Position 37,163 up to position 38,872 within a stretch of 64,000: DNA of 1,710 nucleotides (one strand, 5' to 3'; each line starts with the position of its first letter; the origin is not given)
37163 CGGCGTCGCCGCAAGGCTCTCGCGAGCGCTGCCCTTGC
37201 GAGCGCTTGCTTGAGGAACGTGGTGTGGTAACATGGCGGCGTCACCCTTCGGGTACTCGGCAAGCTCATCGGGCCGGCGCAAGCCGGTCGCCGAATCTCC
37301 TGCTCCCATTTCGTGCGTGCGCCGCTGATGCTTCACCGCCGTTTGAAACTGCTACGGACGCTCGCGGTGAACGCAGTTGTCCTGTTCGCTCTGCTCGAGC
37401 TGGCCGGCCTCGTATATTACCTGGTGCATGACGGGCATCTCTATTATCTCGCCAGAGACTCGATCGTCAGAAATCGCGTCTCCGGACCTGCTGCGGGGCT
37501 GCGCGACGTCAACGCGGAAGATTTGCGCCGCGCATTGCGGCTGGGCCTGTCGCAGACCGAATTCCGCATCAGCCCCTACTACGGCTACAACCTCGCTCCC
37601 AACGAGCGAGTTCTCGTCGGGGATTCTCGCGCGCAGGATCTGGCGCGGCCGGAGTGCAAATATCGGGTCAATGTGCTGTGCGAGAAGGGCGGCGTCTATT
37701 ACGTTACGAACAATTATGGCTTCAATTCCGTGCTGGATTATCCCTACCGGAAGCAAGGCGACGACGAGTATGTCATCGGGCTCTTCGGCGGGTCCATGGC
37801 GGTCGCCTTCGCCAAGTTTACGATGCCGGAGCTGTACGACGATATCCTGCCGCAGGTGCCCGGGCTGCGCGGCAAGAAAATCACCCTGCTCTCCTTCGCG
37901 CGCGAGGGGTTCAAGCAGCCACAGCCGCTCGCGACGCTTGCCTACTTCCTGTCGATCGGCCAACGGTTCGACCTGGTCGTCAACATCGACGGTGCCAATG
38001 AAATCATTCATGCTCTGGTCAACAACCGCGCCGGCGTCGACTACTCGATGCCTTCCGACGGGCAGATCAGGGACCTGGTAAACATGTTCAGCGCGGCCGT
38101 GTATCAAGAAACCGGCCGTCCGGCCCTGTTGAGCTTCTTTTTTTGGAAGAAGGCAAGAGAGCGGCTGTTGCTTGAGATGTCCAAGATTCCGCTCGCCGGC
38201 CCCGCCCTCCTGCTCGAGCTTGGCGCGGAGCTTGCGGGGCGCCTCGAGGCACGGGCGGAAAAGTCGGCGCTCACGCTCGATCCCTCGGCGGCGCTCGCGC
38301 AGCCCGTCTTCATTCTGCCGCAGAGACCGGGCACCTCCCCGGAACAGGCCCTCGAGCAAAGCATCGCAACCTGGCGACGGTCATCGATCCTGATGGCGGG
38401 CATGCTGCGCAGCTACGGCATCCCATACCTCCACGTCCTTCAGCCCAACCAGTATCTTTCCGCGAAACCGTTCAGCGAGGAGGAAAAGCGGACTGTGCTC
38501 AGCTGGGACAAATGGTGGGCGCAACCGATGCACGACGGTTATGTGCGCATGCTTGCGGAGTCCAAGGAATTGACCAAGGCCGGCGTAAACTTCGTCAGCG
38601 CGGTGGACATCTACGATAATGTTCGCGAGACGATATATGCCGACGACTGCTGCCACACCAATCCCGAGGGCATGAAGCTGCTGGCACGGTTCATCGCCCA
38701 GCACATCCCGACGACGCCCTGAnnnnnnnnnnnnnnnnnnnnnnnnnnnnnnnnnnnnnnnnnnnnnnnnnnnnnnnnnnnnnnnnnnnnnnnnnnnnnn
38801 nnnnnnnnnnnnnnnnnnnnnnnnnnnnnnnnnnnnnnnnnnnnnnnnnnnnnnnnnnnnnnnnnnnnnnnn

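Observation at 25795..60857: Two YfhO-like proteins, one translationally coupled to a zinc-ribbon methyltransferase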

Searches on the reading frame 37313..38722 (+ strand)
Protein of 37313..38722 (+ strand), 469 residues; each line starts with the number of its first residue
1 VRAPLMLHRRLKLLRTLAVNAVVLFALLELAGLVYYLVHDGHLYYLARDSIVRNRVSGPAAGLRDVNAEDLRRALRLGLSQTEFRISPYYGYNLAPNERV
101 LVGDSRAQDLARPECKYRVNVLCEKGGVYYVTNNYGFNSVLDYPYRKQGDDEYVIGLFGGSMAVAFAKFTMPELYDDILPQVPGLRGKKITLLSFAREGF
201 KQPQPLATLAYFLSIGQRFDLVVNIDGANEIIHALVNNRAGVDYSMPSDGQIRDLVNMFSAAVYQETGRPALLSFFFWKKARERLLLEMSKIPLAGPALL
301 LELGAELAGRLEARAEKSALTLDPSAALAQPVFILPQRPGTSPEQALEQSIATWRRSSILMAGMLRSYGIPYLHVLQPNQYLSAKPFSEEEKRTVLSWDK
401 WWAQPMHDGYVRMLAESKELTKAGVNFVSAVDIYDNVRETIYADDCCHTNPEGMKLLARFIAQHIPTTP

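Call 13: search_protein_families(library=pfam, proteins=[window:37313-38722:+], max_evalue=0.001)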
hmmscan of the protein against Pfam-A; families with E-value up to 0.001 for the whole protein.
window:37313-38722:+ (469 aa): 0 families

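Call 68: search_protein_families(library=pfam, proteins=[window:37313-38722:+], max_evalue=0.05)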
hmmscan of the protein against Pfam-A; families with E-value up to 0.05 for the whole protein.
window:37313-38722:+ (469 aa): 0 families
